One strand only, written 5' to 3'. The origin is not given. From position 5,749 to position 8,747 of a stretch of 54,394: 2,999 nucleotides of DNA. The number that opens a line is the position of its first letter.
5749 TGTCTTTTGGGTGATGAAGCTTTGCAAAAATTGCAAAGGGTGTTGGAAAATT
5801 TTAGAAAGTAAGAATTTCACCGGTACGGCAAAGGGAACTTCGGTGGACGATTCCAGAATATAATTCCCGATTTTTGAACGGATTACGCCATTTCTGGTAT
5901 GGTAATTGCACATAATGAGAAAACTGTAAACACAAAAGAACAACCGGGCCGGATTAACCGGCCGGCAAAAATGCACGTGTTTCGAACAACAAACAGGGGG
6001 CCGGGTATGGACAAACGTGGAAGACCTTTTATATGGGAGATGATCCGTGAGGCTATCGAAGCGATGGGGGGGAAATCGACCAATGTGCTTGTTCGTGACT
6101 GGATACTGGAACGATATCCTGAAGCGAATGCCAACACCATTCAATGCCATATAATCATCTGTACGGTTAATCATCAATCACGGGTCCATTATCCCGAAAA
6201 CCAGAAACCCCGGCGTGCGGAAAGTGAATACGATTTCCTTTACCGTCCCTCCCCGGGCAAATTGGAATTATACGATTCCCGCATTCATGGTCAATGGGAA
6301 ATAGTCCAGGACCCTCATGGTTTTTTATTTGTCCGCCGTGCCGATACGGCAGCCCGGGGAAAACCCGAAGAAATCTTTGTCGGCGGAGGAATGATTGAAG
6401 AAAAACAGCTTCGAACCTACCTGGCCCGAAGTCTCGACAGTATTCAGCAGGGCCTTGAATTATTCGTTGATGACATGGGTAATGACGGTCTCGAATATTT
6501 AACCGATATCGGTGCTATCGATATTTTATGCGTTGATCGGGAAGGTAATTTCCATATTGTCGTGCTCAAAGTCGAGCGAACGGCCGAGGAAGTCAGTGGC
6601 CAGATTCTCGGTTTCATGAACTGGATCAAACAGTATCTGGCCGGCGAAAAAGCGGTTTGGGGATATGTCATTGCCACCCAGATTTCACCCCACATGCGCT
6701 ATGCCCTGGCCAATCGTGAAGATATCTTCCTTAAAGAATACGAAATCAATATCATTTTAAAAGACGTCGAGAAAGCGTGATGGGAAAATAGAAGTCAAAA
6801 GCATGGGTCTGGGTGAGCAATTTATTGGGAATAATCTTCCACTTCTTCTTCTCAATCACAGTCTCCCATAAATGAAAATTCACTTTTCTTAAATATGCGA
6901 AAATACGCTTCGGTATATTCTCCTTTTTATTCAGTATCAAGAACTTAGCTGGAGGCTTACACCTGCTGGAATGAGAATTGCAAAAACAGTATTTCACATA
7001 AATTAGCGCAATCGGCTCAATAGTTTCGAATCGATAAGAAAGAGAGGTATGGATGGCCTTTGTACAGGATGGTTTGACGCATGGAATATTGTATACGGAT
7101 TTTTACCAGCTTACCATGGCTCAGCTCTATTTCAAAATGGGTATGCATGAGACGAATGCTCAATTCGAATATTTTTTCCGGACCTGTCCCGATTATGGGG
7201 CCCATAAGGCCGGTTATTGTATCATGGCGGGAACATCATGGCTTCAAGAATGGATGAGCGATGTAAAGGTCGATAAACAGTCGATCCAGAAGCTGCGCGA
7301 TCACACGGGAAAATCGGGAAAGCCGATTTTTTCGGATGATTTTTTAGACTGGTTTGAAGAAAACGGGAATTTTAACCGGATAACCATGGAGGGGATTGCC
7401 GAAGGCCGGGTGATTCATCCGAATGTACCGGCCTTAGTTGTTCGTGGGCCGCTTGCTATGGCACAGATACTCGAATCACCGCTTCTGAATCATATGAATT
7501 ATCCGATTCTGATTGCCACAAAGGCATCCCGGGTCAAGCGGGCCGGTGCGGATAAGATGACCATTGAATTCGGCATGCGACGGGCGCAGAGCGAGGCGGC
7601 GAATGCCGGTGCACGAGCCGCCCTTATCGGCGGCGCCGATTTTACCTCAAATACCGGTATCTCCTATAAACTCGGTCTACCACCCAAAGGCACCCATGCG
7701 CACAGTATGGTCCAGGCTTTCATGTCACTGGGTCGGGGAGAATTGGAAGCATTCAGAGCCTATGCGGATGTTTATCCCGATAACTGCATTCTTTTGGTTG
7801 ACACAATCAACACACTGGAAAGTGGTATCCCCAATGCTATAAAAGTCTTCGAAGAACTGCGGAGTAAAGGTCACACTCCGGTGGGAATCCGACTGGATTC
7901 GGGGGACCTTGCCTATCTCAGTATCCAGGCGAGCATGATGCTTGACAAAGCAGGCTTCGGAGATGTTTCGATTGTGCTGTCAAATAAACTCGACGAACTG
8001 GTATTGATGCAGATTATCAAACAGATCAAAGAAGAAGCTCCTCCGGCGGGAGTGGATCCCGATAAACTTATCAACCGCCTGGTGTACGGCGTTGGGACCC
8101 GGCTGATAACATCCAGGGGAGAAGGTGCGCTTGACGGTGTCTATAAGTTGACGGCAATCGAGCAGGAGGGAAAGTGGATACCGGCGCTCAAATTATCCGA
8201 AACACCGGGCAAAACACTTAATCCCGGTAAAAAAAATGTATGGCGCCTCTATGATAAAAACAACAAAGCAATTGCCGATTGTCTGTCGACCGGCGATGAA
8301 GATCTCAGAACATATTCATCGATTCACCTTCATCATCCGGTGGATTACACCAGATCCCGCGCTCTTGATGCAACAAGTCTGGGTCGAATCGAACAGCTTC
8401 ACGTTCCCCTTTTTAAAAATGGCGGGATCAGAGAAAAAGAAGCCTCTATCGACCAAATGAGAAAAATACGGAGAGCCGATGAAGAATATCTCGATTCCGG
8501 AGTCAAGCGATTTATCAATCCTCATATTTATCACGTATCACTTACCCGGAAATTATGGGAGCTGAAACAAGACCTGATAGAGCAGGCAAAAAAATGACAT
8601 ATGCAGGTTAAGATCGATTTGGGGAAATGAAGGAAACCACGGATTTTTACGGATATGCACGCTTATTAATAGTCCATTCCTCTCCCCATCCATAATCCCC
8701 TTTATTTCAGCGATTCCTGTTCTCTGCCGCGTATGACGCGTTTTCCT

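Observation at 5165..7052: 1.9-kb islet between hypE and pncB: stand-alone excisionase-type HTH gene plus a winged-helix/NucS-like PD-(D/E)xK nuclease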

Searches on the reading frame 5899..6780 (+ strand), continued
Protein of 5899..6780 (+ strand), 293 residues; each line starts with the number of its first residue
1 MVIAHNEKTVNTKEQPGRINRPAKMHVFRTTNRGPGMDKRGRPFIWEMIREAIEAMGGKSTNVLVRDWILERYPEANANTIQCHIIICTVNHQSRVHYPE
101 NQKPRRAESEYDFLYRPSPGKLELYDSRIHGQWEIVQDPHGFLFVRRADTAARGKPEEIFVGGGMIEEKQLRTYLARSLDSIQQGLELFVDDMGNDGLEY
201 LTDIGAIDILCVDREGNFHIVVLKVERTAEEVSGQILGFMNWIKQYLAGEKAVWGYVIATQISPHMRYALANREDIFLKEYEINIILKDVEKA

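Call 67: search_solved_structures(query=window:6007-6780:+, max_evalue=10, show_alignments=2)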
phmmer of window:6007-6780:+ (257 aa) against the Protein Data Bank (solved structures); distinct sequences matched with E-value up to 10: 7.
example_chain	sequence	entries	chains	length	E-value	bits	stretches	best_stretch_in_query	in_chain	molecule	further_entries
2a8v_A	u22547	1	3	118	0.52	12.9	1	95-137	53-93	RNA BINDING DOMAIN OF RHO TRANSCRIPTION TERMINATION FACTOR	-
1a8v_A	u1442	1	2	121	0.55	12.8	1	95-137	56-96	TRANSCRIPTION TERMINATION FACTOR RHO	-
1a62_A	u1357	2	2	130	0.62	12.6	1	95-137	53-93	RHO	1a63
4j9j_A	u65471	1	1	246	0.95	12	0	20-36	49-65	Imidazole glycerol phosphate synthase subunit HisF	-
4fx7_A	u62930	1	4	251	1.2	11.7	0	20-36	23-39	Imidazole glycerol phosphate synthase subunit HisF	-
3tdn_A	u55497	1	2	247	1.3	11.6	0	20-36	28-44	FLR SYMMETRIC ALPHA-BETA TIM BARREL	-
3og3_A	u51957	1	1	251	1.3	11.6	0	20-36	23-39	Imidazole glycerol phosphate synthase subunit hisF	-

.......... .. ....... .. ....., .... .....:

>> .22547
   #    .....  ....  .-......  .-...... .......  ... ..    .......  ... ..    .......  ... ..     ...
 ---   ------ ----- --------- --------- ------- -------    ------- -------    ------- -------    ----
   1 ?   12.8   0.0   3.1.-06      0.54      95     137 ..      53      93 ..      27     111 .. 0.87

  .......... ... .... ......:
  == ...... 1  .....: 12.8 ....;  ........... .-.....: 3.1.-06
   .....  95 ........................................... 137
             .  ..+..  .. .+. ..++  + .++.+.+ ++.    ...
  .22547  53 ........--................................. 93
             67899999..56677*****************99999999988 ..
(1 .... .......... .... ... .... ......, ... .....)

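Call 81: search_protein_representatives(protein=window:6007-6780:+)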
Query: 257 residues. Proteins with E-value up to 0.001 (for the whole library): 1766; up to 1e-10: 562; up to 1e-30: 38. The best 150 are listed.
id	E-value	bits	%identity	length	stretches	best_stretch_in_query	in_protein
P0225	8.0e-83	294.1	52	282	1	1-256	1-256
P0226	1.1e-71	257.7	47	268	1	4-254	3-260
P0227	2.5e-62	227.0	54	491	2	6-113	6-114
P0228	9.2e-62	225.1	45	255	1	5-254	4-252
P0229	1.8e-61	224.2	48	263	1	2-255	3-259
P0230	3.8e-55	203.5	42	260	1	6-252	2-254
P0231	9.8e-54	198.8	44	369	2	3-112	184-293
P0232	5.4e-51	189.8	50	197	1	4-184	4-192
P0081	4.7e-50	186.7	54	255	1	3-166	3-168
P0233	2.3e-48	181.2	57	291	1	12-178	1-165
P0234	3.8e-48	180.5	40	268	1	4-254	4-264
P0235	2.1e-47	178.1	42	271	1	6-254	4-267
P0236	4.3e-47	177.0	41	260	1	12-255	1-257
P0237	1.3e-45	172.2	40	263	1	12-255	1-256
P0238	1.8e-43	165.2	41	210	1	6-207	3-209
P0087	8.6e-41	156.4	63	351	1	6-116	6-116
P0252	1.6e-33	132.6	58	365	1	9-109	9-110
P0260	8.0e-31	123.7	54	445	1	4-107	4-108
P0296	3.2e-24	102.1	48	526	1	9-105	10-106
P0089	7.9e-23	97.5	49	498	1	11-116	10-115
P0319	3.2e-22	95.5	45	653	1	8-109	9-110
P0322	4.6e-22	95.0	51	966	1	6-111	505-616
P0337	1.8e-20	89.8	54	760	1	12-100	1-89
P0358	1.3e-19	87.0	41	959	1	9-110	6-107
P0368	3.9e-19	85.4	49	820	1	6-108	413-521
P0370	4.9e-19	85.1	46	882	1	9-102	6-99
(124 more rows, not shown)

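Call 83: search_protein_families(library=pfam, proteins=[P0227, P0252, P0260, P0296, P0319, P0322, P0337, P0358, P0368, P0370], max_evalue=0.001)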
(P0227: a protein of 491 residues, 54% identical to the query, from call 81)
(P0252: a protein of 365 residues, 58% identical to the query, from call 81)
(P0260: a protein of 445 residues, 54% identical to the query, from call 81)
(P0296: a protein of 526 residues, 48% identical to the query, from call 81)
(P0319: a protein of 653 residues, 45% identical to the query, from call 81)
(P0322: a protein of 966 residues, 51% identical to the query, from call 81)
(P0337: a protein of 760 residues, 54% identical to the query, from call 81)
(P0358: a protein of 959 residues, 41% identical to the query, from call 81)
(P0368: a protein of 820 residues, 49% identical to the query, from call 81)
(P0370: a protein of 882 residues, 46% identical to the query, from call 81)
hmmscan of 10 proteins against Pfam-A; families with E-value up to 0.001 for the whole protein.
P0227 (491 aa): 2 families
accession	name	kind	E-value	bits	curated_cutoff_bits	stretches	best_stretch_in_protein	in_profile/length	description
PF24706.1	DUF7669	-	6.2e-32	110.1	23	2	146-223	2-72/75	Domain of unknown function (DUF7669)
PF25408.1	AAA_lid_NAV1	-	0.00037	20.7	27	0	7-46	71-110/115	NAV1-like, AAA+ ATPase lid domain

P0252 (365 aa): 1 family
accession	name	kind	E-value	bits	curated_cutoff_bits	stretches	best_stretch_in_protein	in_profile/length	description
PF24706.1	DUF7669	-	1.2e-14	54.7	23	1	8-81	1-67/75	Domain of unknown function (DUF7669)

P0260 (445 aa): 1 family
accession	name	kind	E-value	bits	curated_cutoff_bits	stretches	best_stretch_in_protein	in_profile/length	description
PF24706.1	DUF7669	-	3.9e-17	62.7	23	1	9-87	2-73/75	Domain of unknown function (DUF7669)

P0296 (526 aa): 2 families
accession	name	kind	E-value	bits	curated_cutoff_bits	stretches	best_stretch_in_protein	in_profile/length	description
PF24706.1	DUF7669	-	3.5e-15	56.4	23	1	9-77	1-74/75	Domain of unknown function (DUF7669)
PF21818.3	DUF6884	-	5.1e-13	49.8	30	1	377-512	2-131/135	Family of unknown function (DUF6884)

P0319 (653 aa): 5 families
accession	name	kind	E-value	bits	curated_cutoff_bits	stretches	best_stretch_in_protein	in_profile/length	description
PF24706.1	DUF7669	-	2.1e-11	44.3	23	1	9-85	1-71/75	Domain of unknown function (DUF7669)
PF07728.20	AAA_5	-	4.2e-11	43.5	22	1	310-508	1-138/139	AAA domain (dynein-related subfamily)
PF12775.13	AAA_7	-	0.00051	20.1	25.8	0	304-346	29-70/181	P-loop containing dynein motor region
PF13401.12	AAA_22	-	0.00058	20.6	27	0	307-358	4-54/130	AAA domain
PF00004.35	AAA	-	0.00095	20.1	21.2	0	311-417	1-67/131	ATPase family associated with various cellular activities (AAA)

P0322 (966 aa): 13 families
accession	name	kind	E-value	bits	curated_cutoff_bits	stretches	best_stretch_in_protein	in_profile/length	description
PF24706.1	DUF7669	-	6.3e-17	62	23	1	508-588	2-72/75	Domain of unknown function (DUF7669)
PF07728.20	AAA_5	-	2.4e-15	57.2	22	1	665-856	2-139/139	AAA domain (dynein-related subfamily)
PF14338.12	Mrr_N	-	5.1e-12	46.2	29.5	1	257-340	3-84/87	Mrr N-terminal domain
PF00004.35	AAA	-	4.4e-08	34.1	21.2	1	665-856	1-123/131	ATPase family associated with various cellular activities (AAA)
PF20720.3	nSTAND3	-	1.2e-06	28.8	27.2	1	651-696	6-51/155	Novel STAND NTPase 3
PF02562.22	PhoH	-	1.8e-05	24.8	27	1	652-756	9-106/205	PhoH-like protein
PF13401.12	AAA_22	-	7.4e-05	23.5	27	1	661-716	4-58/130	AAA domain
PF06414.18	Zeta_toxin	-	9.6e-05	22.3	22.3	1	661-760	15-115/199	Zeta toxin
PF24883.2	NPHP3_N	-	0.00044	20.9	24.8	0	663-694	23-54/164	Nephrocystin 3, N-terminal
PF05496.18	RuvB_N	-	0.00044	20.5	27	0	660-687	31-58/159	Holliday junction DNA helicase RuvB P-loop domain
PF13238.12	AAA_18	-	0.00053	20.9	29.4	0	665-744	1-66/128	AAA domain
PF12775.13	AAA_7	-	0.00065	19.7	25.8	0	655-699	26-69/181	P-loop containing dynein motor region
PF01695.23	IstB_IS21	-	0.00068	19.6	24.1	0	659-685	89-115/238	IstB-like ATP binding protein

P0337 (760 aa): 8 families
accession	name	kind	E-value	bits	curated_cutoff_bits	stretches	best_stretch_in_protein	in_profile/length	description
PF07728.20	AAA_5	-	1.9e-17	64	22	1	523-643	31-139/139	AAA domain (dynein-related subfamily)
PF05066.19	HARE-HTH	-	2.5e-17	63.5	25.9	1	428-497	2-68/71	HB1, ASXL, restriction endonuclease HTH domain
PF24706.1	DUF7669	-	8.1e-12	45.6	23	1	1-73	5-71/75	Domain of unknown function (DUF7669)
PF00004.35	AAA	-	1.6e-08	35.5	21.2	0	396-429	1-34/131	ATPase family associated with various cellular activities (AAA)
PF13245.12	AAA_19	-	5.7e-05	23.7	25.1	1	394-595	12-115/134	AAA domain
PF13401.12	AAA_22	-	7.4e-05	23.5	27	0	395-482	7-83/130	AAA domain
PF20720.3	nSTAND3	-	0.00014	22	27.2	1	385-421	9-45/155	Novel STAND NTPase 3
PF12775.13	AAA_7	-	0.00056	19.9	25.8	0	377-433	17-73/181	P-loop containing dynein motor region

P0358 (959 aa): 8 families
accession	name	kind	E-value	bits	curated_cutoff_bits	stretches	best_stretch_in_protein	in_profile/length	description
PF07728.20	AAA_5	-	2.1e-16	60.6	22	1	695-833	21-139/139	AAA domain (dynein-related subfamily)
PF24706.1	DUF7669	-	5.1e-14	52.7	23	1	5-82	1-72/75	Domain of unknown function (DUF7669)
PF00004.35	AAA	-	5.8e-06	27.2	21.2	0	540-600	1-61/131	ATPase family associated with various cellular activities (AAA)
PF13479.12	AAA_24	-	2e-05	24.9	27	1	537-589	2-40/195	AAA domain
PF13401.12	AAA_22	-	4.3e-05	24.3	27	0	536-571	4-33/130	AAA domain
PF20720.3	nSTAND3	-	5.2e-05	23.4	27.2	1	525-564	5-44/155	Novel STAND NTPase 3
PF13245.12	AAA_19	-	0.0001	22.9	25.1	1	535-737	9-72/134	AAA domain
PF01695.23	IstB_IS21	-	0.00018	21.5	24.1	1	532-613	87-172/238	IstB-like ATP binding protein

P0368 (820 aa): 5 families
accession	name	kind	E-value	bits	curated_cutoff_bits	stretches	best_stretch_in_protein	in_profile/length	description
PF24706.1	DUF7669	-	8.3e-19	68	23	1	416-496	2-72/75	Domain of unknown function (DUF7669)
PF07728.20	AAA_5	-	4.6e-16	59.5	22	1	554-705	2-139/139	AAA domain (dynein-related subfamily)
PF00004.35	AAA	-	1.2e-06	29.4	21.2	1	554-707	1-125/131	ATPase family associated with various cellular activities (AAA)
PF20030.5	bpMoxR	-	0.00077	19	27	0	532-585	12-65/205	MoxR domain in the MoxR-vWA-beta-propeller ternary systems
PF20720.3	nSTAND3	-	0.00098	19.3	27.2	0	543-588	9-52/155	Novel STAND NTPase 3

P0370 (882 aa): 7 families
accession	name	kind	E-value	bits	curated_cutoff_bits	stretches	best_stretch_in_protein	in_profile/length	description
PF05066.19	HARE-HTH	-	3.1e-26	92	25.9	2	329-399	2-68/71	HB1, ASXL, restriction endonuclease HTH domain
PF07728.20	AAA_5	-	2.9e-16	60.2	22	1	628-755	27-139/139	AAA domain (dynein-related subfamily)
PF24706.1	DUF7669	-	3e-13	50.2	23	1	5-83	1-73/75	Domain of unknown function (DUF7669)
PF00004.35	AAA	-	1e-06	29.7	21.2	0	292-312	1-21/131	ATPase family associated with various cellular activities (AAA)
PF20720.3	nSTAND3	-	3.1e-05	24.1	27.2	1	277-321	5-50/155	Novel STAND NTPase 3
PF13401.12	AAA_22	-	0.00075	20.3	27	0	290-340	6-56/130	AAA domain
PF13245.12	AAA_19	-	0.00075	20.1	25.1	0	283-316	5-38/134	AAA domain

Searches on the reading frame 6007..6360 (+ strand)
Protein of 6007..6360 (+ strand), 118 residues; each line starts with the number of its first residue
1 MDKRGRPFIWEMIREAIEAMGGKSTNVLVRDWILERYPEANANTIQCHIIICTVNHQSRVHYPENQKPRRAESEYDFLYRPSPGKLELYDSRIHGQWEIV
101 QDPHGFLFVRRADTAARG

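Call 54: predict_structure(alignment_id=A2)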
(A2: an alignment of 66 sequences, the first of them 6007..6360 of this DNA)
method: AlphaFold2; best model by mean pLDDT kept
length: 118 residues; sequences in the alignment: 66
mean_pLDDT: 93.8   pTM: 0.86
mean pLDDT of the five models: 93.8, 93.4, 93.1, 92.9, 92.7
residues with pLDDT >= 90: 106; 70-90: 4; 50-70: 3; < 50: 5
segments of 3 or more residues with pLDDT < 50: 1-3
pLDDT, mean of each block of 10 residues (from residue 1): 73 98 98 97 98 98 98 98 98 97 97 69
secondary structure, 60 per line:
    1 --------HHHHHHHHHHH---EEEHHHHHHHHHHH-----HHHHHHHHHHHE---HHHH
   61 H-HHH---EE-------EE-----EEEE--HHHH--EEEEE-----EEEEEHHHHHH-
elements in order: H9-19 E23-25 H26-36 H42-52 H57-61 E85-88 H91-94 E97-101 E107-111 H112-117

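Call 87: fold_search(model_id=the predicted structure, library=viral)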
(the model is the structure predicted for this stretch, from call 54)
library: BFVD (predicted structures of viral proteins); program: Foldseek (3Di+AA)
matches with E <= 10: 543; with E <= 0.001: 0
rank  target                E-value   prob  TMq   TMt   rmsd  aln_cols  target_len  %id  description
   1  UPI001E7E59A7         5.1e-02  1.00  0.46  0.69   3.4        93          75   10  (no name look-up for this kind of identifier)
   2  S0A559                5.5e-02  0.60  0.35  0.29   9.5       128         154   14  Uncharacterized protein [Cellulophaga phage phi4:1]
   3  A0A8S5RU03            7.0e-02  0.60  0.30  0.40   7.5        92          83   10  (no name in the UniProt tables at hand)
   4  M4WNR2                1.1e-01  0.94  0.40  0.36   4.3        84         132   14  Uncharacterized protein [Mycobacterium phage FF47]
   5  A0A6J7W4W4            1.3e-01  0.99  0.46  0.10   3.9        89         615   15  Primase, C-terminal 2 [uncultured Caudovirales phage]
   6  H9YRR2                1.6e-01  0.82  0.35  0.38   6.0        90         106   14  (no name in the UniProt tables at hand)
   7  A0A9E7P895            1.8e-01  0.84  0.40  0.59   7.0        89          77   11  (no name in the UniProt tables at hand)
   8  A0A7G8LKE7            1.9e-01  0.23  0.34  0.23  12.5       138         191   11  (no name in the UniProt tables at hand)
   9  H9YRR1                2.3e-01  0.80  0.42  0.33   9.6       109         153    7  (no name in the UniProt tables at hand)
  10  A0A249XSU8            2.3e-01  0.13  0.23  0.14  13.4       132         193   10  Uncharacterized protein [Mycobacterium phage Phabba]
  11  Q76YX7                2.4e-01  0.30  0.27  0.15   9.3       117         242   10  HNH endonuclease [Aeromonas phage Aeh1]
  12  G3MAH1                2.6e-01  0.13  0.27  0.27  11.8       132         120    8  Gp430 [Bacillus phage G]
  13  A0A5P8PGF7            3.5e-01  0.75  0.39  0.36   5.0        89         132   12  (no name in the UniProt tables at hand)
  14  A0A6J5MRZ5            3.5e-01  0.35  0.34  0.35   7.5        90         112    7  Uncharacterized protein [uncultured Caudovirales phage]
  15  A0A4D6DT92            3.5e-01  0.30  0.29  0.44   8.5        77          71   10  Uncharacterized protein [Klebsiella phage vB_KpnM_IME346]
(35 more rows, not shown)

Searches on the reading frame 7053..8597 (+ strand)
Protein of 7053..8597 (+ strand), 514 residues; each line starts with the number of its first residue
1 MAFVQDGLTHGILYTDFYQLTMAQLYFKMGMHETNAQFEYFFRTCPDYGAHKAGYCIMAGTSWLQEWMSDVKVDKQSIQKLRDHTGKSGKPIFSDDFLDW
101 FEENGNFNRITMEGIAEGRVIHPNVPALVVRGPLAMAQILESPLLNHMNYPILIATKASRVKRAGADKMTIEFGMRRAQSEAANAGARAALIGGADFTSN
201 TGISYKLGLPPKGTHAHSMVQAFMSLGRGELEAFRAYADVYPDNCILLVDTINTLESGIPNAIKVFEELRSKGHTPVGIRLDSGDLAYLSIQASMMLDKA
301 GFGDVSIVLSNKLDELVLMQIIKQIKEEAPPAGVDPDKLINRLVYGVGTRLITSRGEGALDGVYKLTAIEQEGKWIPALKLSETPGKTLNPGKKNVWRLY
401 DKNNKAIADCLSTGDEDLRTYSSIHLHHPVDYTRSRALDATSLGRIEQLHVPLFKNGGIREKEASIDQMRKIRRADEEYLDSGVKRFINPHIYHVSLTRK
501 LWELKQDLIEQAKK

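Call 4: search_protein_families(library=pfam, proteins=[window:7053-8597:+], max_evalue=1)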
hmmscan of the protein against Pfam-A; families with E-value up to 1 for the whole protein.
window:7053-8597:+ (514 aa): 4 families
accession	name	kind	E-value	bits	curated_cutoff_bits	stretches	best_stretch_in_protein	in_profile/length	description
PF17956.6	NAPRTase_C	-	2.2e-24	86.5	23.3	1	393-505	1-111/111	Nicotinate phosphoribosyltransferase C-terminal domain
PF17767.7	NAPRTase_N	-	5.4e-23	82.1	32.6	1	13-149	1-125/125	Nicotinate phosphoribosyltransferase (NAPRTase) N-terminal domain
PF04095.22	NAPRTase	-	8.9e-07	29.3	20.8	1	171-389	4-221/239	Nicotinate phosphoribosyltransferase (NAPRTase) family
PF02749.22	QRPTase_N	-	0.14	12.8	27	0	114-149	44-79/82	Quinolinate phosphoribosyl transferase, N-terminal domain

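Call 31: find_related_loci(query=window:7053-8597:+, collection=genome_contigs, flank=10000)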
Query window:7053-8597:+ (514 aa) in genome_contigs; peptide patterns used: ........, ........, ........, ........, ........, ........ (x = any residue, [..] = any of these).
204 stretches matched a pattern; 169 encode a relative of the query (tblastn E <= 1e-3); the best 80 are kept; 80 distinct loci.
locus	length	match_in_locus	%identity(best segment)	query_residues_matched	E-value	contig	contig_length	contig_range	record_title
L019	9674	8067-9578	66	11-514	0e+0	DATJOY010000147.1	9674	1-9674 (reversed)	MAG TPA_asm: Dissulfurispiraceae bacterium isolate SMAG_U14899 k141_2147077, whole genome shotgun sequence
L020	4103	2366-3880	64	11-512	0e+0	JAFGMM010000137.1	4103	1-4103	MAG: Anaerolineae bacterium isolate Zod_Metabat.474 k87_5351274, whole genome shotgun sequence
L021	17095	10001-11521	64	8-514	0e+0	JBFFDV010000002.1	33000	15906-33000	MAG: Anaerolineae bacterium isolate Mix_mud13.2021.11.53 k141_421399_length_33000_cov_10.0000, whole genome shotgun sequ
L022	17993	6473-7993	64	7-514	0e+0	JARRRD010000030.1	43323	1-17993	MAG: Candidatus Sulfobium sp. isolate Spart_219_MAG scaffold_1397, whole genome shotgun sequence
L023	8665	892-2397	64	7-509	0e+0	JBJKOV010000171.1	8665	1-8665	MAG: Thermodesulfovibrionales bacterium isolate Bin_104 S1Ck127_1016594_flag_0_multi_7.5428_len_8665, whole genome shotg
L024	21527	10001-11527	62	5-513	0e+0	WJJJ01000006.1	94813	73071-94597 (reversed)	MAG: Candidatus Omnitrophota bacterium isolate Bin_019 k141_949739, whole genome shotgun sequence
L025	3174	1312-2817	63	11-512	0e+0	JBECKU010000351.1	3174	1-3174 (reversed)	MAG: Candidatus Sulfobium sp. isolate ETDI26 k127_903138, whole genome shotgun sequence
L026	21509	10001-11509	64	7-510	0e+0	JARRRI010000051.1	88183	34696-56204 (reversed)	MAG: Candidatus Sulfobium sp. isolate Spart_224_MAG scaffold_2332, whole genome shotgun sequence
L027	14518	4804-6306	64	11-512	0e+0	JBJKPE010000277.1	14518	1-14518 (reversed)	MAG: Thermodesulfovibrionales bacterium isolate Bin_113 S1Ck127_3609107_flag_0_multi_24.9666_len_14518, whole genome sho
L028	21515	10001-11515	62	9-514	0e+0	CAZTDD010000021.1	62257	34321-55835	MAG TPA_asm: uncultured bacterium isolate SRP141376_co1_272 genome assembly, contig: NODE_1241_length_62257_cov_8.595270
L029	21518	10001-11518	61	8-514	0e+0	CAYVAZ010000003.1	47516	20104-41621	MAG TPA_asm: uncultured bacterium isolate SRP141376_co3_289 genome assembly, contig: NODE_1795_length_47516_cov_5.735425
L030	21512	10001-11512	62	11-514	0e+0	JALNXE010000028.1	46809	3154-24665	MAG: Desulfobulbaceae bacterium isolate SO_2016_LW3 bin 20 scaffold01148_LW162_2016, whole genome shotgun sequence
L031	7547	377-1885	64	11-513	0e+0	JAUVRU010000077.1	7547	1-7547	MAG: Anaerolineae bacterium isolate CSMAG_722 CSMAG_722_k127_7561146_length_7547_cov_30.0000, whole genome shotgun seque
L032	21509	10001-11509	61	11-513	0e+0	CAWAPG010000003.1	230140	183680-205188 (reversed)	MAG: uncultured delta proteobacterium isolate MFD02923.bin.1.83 genome assembly, contig: contig_17523, whole genome shot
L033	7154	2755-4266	62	11-514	0e+0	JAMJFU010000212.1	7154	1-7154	MAG: Anaerolineae bacterium isolate B4-07 NODE_212_length_7154_cov_4.394281, whole genome shotgun sequence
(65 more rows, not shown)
